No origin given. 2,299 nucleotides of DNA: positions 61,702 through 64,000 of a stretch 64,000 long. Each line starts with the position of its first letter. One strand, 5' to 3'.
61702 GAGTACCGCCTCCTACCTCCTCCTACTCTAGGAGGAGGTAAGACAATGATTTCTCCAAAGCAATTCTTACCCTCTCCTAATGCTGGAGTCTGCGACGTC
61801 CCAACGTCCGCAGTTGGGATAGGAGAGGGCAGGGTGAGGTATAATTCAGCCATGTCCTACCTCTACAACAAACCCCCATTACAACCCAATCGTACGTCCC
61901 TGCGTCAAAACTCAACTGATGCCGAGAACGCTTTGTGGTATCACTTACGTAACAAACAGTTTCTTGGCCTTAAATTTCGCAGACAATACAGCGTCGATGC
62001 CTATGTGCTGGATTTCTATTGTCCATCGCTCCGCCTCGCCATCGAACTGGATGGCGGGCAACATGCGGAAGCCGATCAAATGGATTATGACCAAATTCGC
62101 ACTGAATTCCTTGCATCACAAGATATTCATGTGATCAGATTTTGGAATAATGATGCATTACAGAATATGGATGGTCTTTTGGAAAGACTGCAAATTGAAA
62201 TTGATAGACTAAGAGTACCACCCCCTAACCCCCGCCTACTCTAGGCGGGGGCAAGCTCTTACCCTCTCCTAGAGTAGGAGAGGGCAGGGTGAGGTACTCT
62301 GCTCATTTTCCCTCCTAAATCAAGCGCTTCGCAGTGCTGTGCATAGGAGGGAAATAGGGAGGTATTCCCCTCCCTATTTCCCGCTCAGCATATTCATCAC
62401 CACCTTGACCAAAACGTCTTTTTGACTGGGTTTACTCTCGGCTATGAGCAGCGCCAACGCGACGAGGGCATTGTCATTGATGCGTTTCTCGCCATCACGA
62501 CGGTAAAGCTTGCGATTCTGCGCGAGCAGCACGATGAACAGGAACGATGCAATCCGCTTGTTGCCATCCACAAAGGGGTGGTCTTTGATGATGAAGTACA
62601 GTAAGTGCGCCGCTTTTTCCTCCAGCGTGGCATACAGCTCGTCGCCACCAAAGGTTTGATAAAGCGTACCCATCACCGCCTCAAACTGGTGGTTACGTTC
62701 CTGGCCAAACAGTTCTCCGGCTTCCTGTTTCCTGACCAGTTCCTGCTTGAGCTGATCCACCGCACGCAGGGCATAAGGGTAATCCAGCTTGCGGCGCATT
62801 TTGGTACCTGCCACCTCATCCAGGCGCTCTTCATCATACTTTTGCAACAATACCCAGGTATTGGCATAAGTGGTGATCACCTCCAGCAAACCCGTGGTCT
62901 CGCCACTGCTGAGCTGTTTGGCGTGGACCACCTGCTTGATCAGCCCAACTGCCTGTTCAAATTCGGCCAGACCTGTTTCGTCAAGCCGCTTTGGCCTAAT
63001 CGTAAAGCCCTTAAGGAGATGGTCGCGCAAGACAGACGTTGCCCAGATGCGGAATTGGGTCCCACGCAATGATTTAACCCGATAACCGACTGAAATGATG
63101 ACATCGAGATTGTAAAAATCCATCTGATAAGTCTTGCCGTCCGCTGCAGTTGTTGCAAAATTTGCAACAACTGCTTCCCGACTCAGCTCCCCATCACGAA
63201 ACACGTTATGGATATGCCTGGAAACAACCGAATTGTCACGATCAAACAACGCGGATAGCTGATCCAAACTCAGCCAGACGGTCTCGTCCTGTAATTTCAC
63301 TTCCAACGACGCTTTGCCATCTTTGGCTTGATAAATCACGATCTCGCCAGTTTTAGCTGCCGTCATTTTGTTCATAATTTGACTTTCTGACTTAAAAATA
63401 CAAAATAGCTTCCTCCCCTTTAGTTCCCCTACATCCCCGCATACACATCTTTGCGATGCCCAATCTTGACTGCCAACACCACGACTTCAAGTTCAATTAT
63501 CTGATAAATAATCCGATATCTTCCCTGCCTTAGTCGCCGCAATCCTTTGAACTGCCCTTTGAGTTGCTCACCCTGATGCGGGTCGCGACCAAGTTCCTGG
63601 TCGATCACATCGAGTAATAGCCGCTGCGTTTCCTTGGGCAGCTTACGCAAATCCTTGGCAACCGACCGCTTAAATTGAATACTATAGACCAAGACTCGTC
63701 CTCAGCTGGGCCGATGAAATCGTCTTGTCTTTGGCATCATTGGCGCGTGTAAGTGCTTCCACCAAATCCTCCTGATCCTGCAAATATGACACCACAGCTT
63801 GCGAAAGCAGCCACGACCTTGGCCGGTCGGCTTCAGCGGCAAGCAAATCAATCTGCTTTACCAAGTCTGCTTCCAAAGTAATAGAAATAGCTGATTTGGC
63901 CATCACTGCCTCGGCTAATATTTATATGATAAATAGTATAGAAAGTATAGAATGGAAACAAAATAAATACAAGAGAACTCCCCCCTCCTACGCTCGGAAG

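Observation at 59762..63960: Accessory island at the window's 3' end: repeats, Ala/Thr-rich membrane protein, DUF559, RhuM-Fic, RelE/RHH toxin-antitoxin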

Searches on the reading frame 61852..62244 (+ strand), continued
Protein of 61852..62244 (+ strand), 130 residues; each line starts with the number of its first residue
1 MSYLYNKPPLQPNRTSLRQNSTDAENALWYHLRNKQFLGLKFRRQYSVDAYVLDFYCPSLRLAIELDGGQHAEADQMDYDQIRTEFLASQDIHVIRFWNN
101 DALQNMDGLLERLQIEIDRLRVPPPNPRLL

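Call 82: search_protein_representatives(alignment_id=A1)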
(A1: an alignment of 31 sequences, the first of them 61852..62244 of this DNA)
Query: 31 sequences, 125 profile positions. Proteins with E-value up to 0.001 (for the whole library): 40347; up to 1e-10: 20471; up to 1e-30: 1320. The best 150 are listed.
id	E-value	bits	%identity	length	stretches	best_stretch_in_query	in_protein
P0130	3.8e-62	223.7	-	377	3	8-120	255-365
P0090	2.0e-54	198.8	-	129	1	1-123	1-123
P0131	1.9e-52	192.4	-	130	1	1-124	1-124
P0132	3.7e-52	191.5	-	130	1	1-119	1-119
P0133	2.8e-51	188.6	-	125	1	4-118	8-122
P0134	1.2e-50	186.6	-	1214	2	12-117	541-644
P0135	4.7e-50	184.7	-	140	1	1-124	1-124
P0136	8.3e-50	183.9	-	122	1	2-118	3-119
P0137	9.9e-50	183.6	-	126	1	4-124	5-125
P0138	1.1e-49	183.5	-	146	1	1-120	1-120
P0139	1.3e-49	183.3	-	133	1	4-121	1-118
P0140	1.9e-49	182.7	-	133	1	1-124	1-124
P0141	8.7e-48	177.3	-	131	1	3-121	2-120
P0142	1.1e-47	177.0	-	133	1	1-122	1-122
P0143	1.6e-47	176.5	-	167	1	1-118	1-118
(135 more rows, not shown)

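Call 86: predict_structure(alignment_id=A1)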
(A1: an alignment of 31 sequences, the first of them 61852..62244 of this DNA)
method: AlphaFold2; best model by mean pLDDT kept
length: 130 residues; sequences in the alignment: 31
mean_pLDDT: 87.5   pTM: 0.79
mean pLDDT of the five models: 87.5, 87.1, 86.7, 86.4, 86.0
residues with pLDDT >= 90: 91; 70-90: 21; 50-70: 14; < 50: 4
segments of 3 or more residues with pLDDT < 50: none
pLDDT, mean of each block of 10 residues (from residue 1): 75 93 96 95 93 94 86 71 91 93 95 95 62
secondary structure, 60 per line:
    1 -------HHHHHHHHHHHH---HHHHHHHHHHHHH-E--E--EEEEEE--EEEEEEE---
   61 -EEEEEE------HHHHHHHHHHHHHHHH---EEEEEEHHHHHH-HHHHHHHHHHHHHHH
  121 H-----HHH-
elements in order: H8-19 H23-35 E43-48 E51-57 E62-67 H74-89 E93-98 H99-104 H106-121

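Call 89: fold_search(model_id=the predicted structure, library=pdb)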
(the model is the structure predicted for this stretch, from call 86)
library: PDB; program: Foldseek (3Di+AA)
matches with E <= 10: 269; with E <= 0.001: 3
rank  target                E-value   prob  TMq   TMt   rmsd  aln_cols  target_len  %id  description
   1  3hrl                  1.6e-08  1.00  0.68  0.93   2.1       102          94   33  Crystal structure of a putative endonuclease-like protein (ngo0050) from neisseria gonorrhoeae (released 2009-06-30)
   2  3r3p_B                4.5e-04  1.00  0.62  0.79   3.4       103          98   17  Homing Endonuclease I-Bth0305I Catalytic Domain (released 2011-10-05)
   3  3r3p_A                9.9e-04  1.00  0.56  0.74   3.3        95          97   18  Homing Endonuclease I-Bth0305I Catalytic Domain (released 2011-10-05)
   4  6z1p_AS               1.8e-03  1.00  0.64  0.14   3.5       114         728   13  Structure of the mitochondrial ribosome from Tetrahymena thermophila (released 2020-06-24)
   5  9i05_Xv               3.5e-03  1.00  0.50  0.19   4.9       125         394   18  Cryo-EM structure of the large subunit of the mitochondrial ribosome from Toxoplasma gondii (released 2025-06-11)
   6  4oq2                  4.6e-03  0.96  0.39  0.21   8.1       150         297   13  5hmC specific restriction endonuclease PvuRTs1I (released 2014-03-12)
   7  4par_B                5.2e-03  0.97  0.40  0.19   7.2       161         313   16  The 5-Hydroxymethylcytosine-Specific Restriction Enzyme AbaSI in a Complex with Product-like DNA (released 2014-06-25)
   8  4par_C                5.9e-03  0.96  0.40  0.19   7.6       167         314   16  The 5-Hydroxymethylcytosine-Specific Restriction Enzyme AbaSI in a Complex with Product-like DNA (released 2014-06-25)
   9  9i05_Xl               8.9e-03  1.00  0.50  0.18   4.9       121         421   15  Cryo-EM structure of the large subunit of the mitochondrial ribosome from Toxoplasma gondii (released 2025-06-11)
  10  9g6k_Lc               1.1e-02  0.99  0.53  0.17   4.6       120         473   17  LSU structure derived from the LSU sample of the mitoribosome from T. gondii. (released 2024-12-11)
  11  4oky                  2.7e-02  0.82  0.40  0.21   7.9       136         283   15  Crystal structure of PvuRts1I, a 5-hydroxymethylcytosine DNA restriction endonuclease (released 2014-09-10)
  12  9dou_A                2.9e-02  0.77  0.39  0.08   9.7       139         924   16  Taeniopygia guttata R2 retrotransposon (R2Tg) initiating target-primed reverse transcription (released 2025-05-21)
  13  4par_A                3.1e-02  0.85  0.40  0.20   6.8       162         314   17  The 5-Hydroxymethylcytosine-Specific Restriction Enzyme AbaSI in a Complex with Product-like DNA (released 2014-06-25)
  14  1vsr                  4.1e-02  0.99  0.54  0.52   3.7       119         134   18  VERY SHORT PATCH REPAIR (VSR) ENDONUCLEASE FROM ESCHERICHIA COLI (released 1999-10-27)
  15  9g6k_Ld               6.9e-02  0.93  0.54  0.20   4.6       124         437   14  LSU structure derived from the LSU sample of the mitoribosome from T. gondii. (released 2024-12-11)
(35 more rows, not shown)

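Call 92: search_dna_similar(query=window:61852-62244:+, collection=plasmids, mode=protein, max_rows=25, max_evalue=1e-10)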
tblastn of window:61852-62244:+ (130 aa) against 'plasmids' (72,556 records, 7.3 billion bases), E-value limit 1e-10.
Records with a match: 35; places in all: 38; records where one place covers at least 80% of the query: 14.
Best place of each record, by identity: 60-80% 1; <60% 34.
By first word of the organism name: Azospirillum 7; Deinococcus 5; Sinorhizobium 4; Pseudomonas 3; Escherichia 2; Sphingomonas 2; Picosynechococcus 2; Neisseria 2; Pseudanabaena 2; Synechocystis 2; and 4 more.
By predicted mobility (MOB-suite, as given by PLSDB): non-mobilizable 29; mobilizable 6.
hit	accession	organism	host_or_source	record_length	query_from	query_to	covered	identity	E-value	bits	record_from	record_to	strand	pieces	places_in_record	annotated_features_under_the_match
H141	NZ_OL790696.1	Escherichia coli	-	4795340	9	118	85%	44.5%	4e-21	94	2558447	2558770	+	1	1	none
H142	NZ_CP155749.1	Sphingomonas parapaucimobilis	Chinese cabbage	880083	11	114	80%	46.2%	8e-22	96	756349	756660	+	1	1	DUF559 domain-containing protein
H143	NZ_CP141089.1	Escherichia coli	Homo sapiens,Infected Human Urine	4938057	9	111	79%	46.6%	2e-21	95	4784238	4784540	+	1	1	none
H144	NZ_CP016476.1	Picosynechococcus sp. PCC 7003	cell culture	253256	8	117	85%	42.7%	6e-22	97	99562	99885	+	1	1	endonuclease domain-containing protein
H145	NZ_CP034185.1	Deinococcus psychrotolerans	whole organism,R2A medium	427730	6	117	86%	42.0%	9e-19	87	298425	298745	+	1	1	DUF559 domain-containing protein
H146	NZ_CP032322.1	Azospirillum argentinense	soil sample,Agricultural field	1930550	8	109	78%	45.1%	1e-21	96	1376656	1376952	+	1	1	record has no annotation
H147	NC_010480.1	Picosynechococcus sp. PCC 7002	-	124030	8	117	85%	41.8%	4e-21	94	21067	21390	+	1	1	DUF559 domain-containing protein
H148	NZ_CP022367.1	Azospirillum sp. TSH58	single cell,paddy soils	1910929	4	109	82%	43.4%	5e-21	94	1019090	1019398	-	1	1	record has no annotation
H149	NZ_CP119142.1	Neisseria gonorrhoeae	Homo sapiens,whole organism,synovial ...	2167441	8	113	82%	42.5%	4e-20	91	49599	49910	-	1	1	none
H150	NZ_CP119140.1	Neisseria gonorrhoeae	Homo sapiens,whole organism,blood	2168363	8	113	82%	42.5%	4e-20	91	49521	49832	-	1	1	none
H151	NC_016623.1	Azospirillum lipoferum 4B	-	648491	17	110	72%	47.9%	2e-19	89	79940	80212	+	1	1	DUF559 domain-containing protein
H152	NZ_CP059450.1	Azospirillum brasilense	Prokaryotes,soil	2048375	17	109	72%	47.3%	6e-20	91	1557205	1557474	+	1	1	none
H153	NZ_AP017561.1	Pseudanabaena sp. ABRG5-3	-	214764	17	114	75%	44.9%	9e-20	91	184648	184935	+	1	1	endonuclease domain-containing protein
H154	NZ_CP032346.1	Azospirillum brasilense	soil sample,Agricultural field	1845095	17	109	72%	46.2%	8e-21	94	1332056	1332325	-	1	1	record has no annotation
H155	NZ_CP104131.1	Sinorhizobium sp. K101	Phaseolus vulgaris,cell ...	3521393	1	113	87%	38.1%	3e-21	95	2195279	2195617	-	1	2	none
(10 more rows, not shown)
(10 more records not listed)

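Call 93: get_annotated_region(hit=H147, flank=600)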
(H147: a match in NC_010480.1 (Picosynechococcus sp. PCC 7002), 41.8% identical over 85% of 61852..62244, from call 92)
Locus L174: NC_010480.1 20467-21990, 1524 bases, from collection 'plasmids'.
description: Picosynechococcus sp. PCC 7002 plasmid pAQ6, complete sequence
organism: Picosynechococcus sp. PCC 7002 (NCBI taxid 32049)
taxonomy: Bacteria; Cyanobacteriota; Cyanophyceae; Chroococcales; Geminocystaceae; Picosynechococcus; Picosynechococcus sp. PCC 7002
host: -; source: -; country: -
typing (MOB-suite, as given by PLSDB): mobilizable; relaxase MOBF
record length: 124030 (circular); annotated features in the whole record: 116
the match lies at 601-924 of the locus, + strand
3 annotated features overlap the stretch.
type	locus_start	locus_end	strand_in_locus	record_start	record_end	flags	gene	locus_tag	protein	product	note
CDS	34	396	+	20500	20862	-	-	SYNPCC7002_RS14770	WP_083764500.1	PIN domain-containing protein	-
CDS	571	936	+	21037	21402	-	-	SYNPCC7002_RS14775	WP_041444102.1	DUF559 domain-containing protein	-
CDS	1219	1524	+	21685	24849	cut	-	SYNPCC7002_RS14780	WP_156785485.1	DUF1156 domain-containing protein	-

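Call 94: get_annotated_region(hit=H149, flank=600)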
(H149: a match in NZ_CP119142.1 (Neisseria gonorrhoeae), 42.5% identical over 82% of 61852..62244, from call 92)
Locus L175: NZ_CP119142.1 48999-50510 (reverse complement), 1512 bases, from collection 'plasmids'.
description: Neisseria gonorrhoeae strain 2022NG-0032 plasmid p2022NG-0032_1, complete sequence
organism: Neisseria gonorrhoeae (NCBI taxid 485)
taxonomy: Bacteria; Pseudomonadota; Betaproteobacteria; Neisseriales; Neisseriaceae; Neisseria; Neisseria gonorrhoeae
host: -; source: Homo sapiens,whole organism,synovial fluid; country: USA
typing (MOB-suite, as given by PLSDB): non-mobilizable
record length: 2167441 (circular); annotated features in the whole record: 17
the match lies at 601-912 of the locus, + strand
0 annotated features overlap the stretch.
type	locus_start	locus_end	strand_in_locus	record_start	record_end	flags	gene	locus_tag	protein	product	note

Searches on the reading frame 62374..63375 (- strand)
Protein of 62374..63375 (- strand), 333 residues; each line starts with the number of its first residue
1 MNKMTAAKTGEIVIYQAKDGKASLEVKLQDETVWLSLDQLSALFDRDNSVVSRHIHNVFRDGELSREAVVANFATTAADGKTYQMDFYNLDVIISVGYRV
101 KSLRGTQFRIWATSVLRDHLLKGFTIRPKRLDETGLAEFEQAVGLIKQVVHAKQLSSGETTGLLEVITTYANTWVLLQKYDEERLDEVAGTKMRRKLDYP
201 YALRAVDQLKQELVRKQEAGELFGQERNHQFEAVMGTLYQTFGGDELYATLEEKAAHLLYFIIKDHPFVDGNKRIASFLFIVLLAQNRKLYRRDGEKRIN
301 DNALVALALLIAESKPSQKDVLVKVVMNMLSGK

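Call 6: search_protein_families(library=pfam, proteins=[window:62374-63375:-], max_evalue=0.01)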
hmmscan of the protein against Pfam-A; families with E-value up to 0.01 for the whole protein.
window:62374-63375:- (333 aa): 2 families
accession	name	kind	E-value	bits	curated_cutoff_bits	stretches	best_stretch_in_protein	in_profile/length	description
PF13310.11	Virulence_RhuM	-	6.5e-23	81.8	33.7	1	68-140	1-78/252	Virulence protein RhuM family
PF02661.23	Fic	-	6.9e-12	46.5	24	1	206-284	7-93/93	Fic/DOC family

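Call 10: find_encoding_contigs(protein=window:62374-63375:-, flank=10000, max_places=6)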
Protein window:62374-63375:- (333 aa): no gene with exactly this product is on record in the collection.

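Call 22: search_protein_families(library=ncbifam, proteins=[window:62374-63375:-], max_evalue=0.01)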
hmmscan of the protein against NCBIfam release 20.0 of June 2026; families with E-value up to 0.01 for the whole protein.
window:62374-63375:- (333 aa): 1 family
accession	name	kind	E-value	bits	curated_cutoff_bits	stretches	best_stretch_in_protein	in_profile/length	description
TIGR01550.1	DOC_P1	subfamily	5e-10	39.6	38.65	1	208-296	9-96/122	type II toxin-antitoxin system death-on-curing family toxin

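Call 23: search_protein_families(library=padloc, proteins=[window:62374-63375:-], max_evalue=0.01)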
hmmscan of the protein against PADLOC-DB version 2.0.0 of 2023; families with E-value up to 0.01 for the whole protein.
window:62374-63375:- (333 aa): 40 families (the best 25 are shown)
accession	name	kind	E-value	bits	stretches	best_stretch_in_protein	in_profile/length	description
PDLC04965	PDC-S23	-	7e-129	427.9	1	9-331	4-324/327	-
PDLC04964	PDC-S23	-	1.4e-125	416.9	1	10-330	4-327/331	-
PDLC04963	PDC-S23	-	4.7e-117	388.9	1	11-331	3-308/312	-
PDLC04854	PDC-S05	-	5.1e-71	236.7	1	9-211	3-207/212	-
PDLC04848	PDC-S05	-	3.5e-67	225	2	11-231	4-226/291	-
PDLC04874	PDC-S05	-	2.3e-58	194.4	1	9-148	5-141/165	-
PDLC04843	PDC-S05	-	7.9e-58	194.2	1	8-138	4-134/330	-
PDLC04858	PDC-S05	-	4.3e-56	186.5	1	9-135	4-130/138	-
PDLC04872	PDC-S05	-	1.8e-52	175.2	1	9-149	4-146/152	-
PDLC04870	PDC-S05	-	9.1e-52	173.5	1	5-143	4-145/214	-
PDLC04879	PDC-S05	-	1.3e-49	167.2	1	8-129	3-125/285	-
PDLC04853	PDC-S05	-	6.8e-49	164.8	1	8-140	4-140/336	-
PDLC04876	PDC-S05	-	2.5e-48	162.1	1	7-144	5-148/174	-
PDLC04851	PDC-S05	-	3.1e-48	162.6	1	1-142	1-148/342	-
PDLC04852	PDC-S05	-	3.6e-47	158.9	1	4-135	5-139/346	-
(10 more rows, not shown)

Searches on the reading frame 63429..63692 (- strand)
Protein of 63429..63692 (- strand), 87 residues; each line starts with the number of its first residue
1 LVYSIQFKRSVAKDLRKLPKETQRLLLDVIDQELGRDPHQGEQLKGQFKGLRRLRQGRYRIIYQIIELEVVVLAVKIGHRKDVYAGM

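Call 6: search_protein_families(library=pfam, proteins=[window:63429-63692:-], max_evalue=0.01)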
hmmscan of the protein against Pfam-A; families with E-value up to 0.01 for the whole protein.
window:63429-63692:- (87 aa): 3 families
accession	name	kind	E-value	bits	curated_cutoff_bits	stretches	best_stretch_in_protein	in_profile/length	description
PF05016.21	ParE_toxin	-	2.8e-11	44.3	23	1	5-84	1-89/89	ParE toxin of type II toxin-antitoxin system, parDE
PF15781.12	ParE-like_toxin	-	3.9e-06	27.2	28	1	8-85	4-84/87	ParE-like toxin of type II bacterial toxin-antitoxin system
PF05973.20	Gp49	-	0.0036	17.8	23.9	1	13-71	1-64/90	Phage derived protein Gp49-like (DUF891)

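Call 14: find_encoding_contigs(protein=window:63429-63692:-, flank=10000, max_places=6)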
Protein window:63429-63692:- (87 aa): no gene with exactly this product is on record in the collection.

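Call 22: search_protein_families(library=ncbifam, proteins=[window:63429-63692:-], max_evalue=0.01)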
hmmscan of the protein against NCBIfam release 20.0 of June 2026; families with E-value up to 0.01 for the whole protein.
window:63429-63692:- (87 aa): 3 families
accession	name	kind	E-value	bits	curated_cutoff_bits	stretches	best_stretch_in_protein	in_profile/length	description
TIGR02385.1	RelE_StbE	subfamily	8.5e-11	42.2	27.9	1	3-84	4-88/88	type II toxin-antitoxin system mRNA interferase toxin, RelE/StbE family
TIGR00053.1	TIGR00053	subfamily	0.00066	20.3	87.25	1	3-84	2-91/92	YafQ family addiction module toxin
TIGR02116.1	toxin_Txe_YoeB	equivalog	0.00094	19.3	51.8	1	7-76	1-77/80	Txe/YoeB family addiction module toxin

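Call 23: search_protein_families(library=padloc, proteins=[window:63429-63692:-], max_evalue=0.01)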
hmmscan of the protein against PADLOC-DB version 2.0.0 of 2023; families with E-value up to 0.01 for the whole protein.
window:63429-63692:- (87 aa): 0 families

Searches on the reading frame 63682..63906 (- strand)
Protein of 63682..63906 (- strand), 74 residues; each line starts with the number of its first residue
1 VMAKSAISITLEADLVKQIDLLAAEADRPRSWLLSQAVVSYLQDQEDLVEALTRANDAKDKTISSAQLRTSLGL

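Call 6: search_protein_families(library=pfam, proteins=[window:63682-63906:-], max_evalue=0.01)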
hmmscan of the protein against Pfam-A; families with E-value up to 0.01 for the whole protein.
window:63682-63906:- (74 aa): 2 families
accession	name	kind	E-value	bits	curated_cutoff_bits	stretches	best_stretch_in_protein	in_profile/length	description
PF01402.27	RHH_1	-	1.2e-07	31.9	20.5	1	7-42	2-37/39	Ribbon-helix-helix protein, copG family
PF07878.17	RHH_5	-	5e-05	23.4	26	1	7-44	4-41/43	CopG-like RHH_1 or ribbon-helix-helix domain, RHH_5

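Call 22: search_protein_families(library=ncbifam, proteins=[window:63682-63906:-], max_evalue=0.01)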
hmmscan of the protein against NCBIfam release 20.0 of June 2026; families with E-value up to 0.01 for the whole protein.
window:63682-63906:- (74 aa): 2 families
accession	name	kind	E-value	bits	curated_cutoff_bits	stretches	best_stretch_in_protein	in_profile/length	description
NF048017.1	antitoxin_RelB_like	equivalog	2.5e-09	37.2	50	1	11-74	2-68/70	type II toxin-antitoxin system RelB family antitoxin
NF008772.0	PRK11809.1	equivalog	0.0047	14.5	1750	1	2-57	1-56/1318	trifunctional transcriptional regulator/proline dehydrogenase/L-glutamate gamma-semialdehyde dehydrogenase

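Call 23: search_protein_families(library=padloc, proteins=[window:63682-63906:-], max_evalue=0.01)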
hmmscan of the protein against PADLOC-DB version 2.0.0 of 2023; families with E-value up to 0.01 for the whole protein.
window:63682-63906:- (74 aa): 0 families

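Call 49: find_encoding_contigs(protein=window:63682-63903:-, flank=10000, max_places=6)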
Protein window:63682-63903:- (73 aa): no gene with exactly this product is on record in the collection.
